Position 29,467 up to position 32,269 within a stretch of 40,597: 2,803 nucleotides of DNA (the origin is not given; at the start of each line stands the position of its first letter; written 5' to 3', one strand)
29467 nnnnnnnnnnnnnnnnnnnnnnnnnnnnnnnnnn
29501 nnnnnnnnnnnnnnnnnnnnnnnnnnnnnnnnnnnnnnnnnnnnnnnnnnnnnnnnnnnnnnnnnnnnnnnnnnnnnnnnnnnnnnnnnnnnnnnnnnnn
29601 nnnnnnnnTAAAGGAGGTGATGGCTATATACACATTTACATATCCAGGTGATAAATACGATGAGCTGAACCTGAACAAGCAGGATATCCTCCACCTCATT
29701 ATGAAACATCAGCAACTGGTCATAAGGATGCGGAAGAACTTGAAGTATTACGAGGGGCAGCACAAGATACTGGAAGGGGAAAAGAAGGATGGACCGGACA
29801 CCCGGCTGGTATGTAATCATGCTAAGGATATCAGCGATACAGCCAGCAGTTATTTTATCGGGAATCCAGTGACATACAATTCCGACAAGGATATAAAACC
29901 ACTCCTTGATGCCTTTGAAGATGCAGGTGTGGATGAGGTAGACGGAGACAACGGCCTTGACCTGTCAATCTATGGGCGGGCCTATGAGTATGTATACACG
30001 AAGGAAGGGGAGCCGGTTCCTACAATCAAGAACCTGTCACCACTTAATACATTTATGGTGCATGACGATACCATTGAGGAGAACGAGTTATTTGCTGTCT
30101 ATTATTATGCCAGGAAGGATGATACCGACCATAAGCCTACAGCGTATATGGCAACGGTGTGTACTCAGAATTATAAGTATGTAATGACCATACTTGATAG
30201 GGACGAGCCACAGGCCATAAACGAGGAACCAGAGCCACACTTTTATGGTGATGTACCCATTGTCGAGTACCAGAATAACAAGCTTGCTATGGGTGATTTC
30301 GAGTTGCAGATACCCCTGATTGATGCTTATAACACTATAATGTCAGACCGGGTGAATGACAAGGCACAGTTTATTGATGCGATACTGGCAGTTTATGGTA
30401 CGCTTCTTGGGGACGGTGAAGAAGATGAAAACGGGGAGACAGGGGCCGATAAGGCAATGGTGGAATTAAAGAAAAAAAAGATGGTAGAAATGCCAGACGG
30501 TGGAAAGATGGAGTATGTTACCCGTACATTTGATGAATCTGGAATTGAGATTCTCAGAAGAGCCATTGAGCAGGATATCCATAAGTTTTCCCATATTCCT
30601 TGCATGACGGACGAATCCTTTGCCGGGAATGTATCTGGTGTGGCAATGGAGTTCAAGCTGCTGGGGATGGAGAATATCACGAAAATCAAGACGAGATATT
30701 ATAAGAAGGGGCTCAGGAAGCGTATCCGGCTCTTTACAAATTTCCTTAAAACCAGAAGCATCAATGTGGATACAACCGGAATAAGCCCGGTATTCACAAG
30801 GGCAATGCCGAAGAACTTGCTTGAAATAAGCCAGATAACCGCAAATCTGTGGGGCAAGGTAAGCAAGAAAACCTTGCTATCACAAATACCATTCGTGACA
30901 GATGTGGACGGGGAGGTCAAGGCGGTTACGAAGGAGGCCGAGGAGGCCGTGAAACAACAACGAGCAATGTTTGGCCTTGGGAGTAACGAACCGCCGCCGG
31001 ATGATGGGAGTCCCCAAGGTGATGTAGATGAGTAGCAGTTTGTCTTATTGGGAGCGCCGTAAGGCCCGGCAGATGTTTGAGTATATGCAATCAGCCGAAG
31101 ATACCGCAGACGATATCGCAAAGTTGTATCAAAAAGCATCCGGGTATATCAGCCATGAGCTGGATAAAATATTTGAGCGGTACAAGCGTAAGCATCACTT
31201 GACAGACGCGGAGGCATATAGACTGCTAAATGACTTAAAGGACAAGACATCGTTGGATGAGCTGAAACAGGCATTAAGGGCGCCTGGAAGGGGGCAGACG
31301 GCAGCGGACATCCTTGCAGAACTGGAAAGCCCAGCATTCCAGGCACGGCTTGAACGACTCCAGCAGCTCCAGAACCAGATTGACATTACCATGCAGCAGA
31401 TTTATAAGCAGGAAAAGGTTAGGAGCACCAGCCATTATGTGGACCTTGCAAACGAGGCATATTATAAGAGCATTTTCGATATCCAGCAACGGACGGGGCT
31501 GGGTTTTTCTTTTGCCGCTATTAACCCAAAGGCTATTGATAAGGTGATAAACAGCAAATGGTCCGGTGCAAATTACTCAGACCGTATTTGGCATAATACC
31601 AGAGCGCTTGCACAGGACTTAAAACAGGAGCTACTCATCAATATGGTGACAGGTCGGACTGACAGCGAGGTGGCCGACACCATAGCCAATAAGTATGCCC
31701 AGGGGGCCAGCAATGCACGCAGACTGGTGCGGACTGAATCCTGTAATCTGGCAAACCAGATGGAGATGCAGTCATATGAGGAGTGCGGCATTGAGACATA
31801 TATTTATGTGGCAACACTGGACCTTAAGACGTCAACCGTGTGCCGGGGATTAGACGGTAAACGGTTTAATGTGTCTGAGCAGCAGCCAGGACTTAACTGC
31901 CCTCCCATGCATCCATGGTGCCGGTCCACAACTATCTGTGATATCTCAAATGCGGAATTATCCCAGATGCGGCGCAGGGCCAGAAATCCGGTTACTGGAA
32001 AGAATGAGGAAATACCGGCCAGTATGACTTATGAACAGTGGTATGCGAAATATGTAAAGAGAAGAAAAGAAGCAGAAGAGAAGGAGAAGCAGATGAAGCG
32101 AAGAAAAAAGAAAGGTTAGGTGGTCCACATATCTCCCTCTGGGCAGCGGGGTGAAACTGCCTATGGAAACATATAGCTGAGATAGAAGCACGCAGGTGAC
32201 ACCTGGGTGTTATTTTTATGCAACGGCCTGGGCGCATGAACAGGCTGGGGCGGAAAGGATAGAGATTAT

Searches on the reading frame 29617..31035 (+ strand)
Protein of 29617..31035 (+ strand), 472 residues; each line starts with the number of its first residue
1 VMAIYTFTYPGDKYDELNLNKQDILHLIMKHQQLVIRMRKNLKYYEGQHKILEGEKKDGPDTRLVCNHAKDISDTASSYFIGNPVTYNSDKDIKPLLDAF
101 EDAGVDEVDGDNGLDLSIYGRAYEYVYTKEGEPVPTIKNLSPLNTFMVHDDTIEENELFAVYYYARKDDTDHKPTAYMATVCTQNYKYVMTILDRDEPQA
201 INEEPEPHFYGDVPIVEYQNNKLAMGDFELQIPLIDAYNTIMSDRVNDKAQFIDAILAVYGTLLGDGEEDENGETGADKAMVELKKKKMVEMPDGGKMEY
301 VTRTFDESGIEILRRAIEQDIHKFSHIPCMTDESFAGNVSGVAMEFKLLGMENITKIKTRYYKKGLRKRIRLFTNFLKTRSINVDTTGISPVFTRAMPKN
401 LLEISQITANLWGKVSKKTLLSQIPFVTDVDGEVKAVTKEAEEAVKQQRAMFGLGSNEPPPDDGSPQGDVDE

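Call 59: search_protein_families(library=phrogs, proteins=[window:29617-31035:+], max_evalue=0.001)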
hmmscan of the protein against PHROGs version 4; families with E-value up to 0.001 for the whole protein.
window:29617-31035:+ (472 aa): 6 families
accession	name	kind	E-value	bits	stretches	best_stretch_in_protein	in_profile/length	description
phrog_64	-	head and packaging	2.4e-125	420.1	1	17-456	69-511/547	portal protein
phrog_9064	-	head and packaging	2.7e-39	136.1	1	225-448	1-213/228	portal protein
phrog_8418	-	head and packaging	3.1e-35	122.3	1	344-453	1-113/136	portal protein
phrog_8065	-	unknown function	6.1e-27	95.7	1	6-131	28-159/165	-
phrog_104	-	head and packaging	2.1e-09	37.6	1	33-245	53-272/550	portal protein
phrog_36559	-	unknown function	0.00044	21.4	0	382-442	11-71/87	-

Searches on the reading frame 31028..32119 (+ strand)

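Call 59: search_protein_families(library=phrogs, proteins=[window:31028-32119:+], max_evalue=0.001)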
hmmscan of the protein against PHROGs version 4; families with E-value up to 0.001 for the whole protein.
window:31028-32119:+ (363 aa): 16 families
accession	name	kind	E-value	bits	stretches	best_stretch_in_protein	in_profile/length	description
phrog_2841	-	head and packaging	1.4e-115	388.4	1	4-356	3-357/525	minor head protein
phrog_115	-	head and packaging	1.7e-104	352.3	1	4-359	21-367/665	minor head protein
phrog_595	-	head and packaging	1.7e-63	216.7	1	6-353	2-341/513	head maturation protease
phrog_4728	-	head and packaging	2.3e-53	182.9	1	6-355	5-354/591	head morphogenesis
phrog_6577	-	unknown function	8.1e-45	154.5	1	106-361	19-290/1066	-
phrog_7625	-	head and packaging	3e-37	129.7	1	108-356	45-304/504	head morphogenesis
phrog_19443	-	head and packaging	1.2e-23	84.5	1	9-315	4-294/579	minor head protein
phrog_241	-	head and packaging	6.1e-20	72.8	1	196-338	155-308/679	head morphogenesis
phrog_8404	-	unknown function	2.2e-19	71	1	5-131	4-130/137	-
phrog_21033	-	unknown function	6e-13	50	1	249-353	6-106/265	-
phrog_1657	-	head and packaging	7e-08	33.1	1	111-343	76-334/337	head morphogenesis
phrog_21789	-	head and packaging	1.4e-06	27.3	1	148-350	95-304/1195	virion structural protein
phrog_9907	-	head and packaging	1.7e-06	28.4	1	245-285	157-197/421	minor head protein and DNA pilot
phrog_324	-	head and packaging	4.7e-05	23.6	1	196-316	204-328/624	head morphogenesis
phrog_13868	-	unknown function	0.00012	22.3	0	246-284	225-263/359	-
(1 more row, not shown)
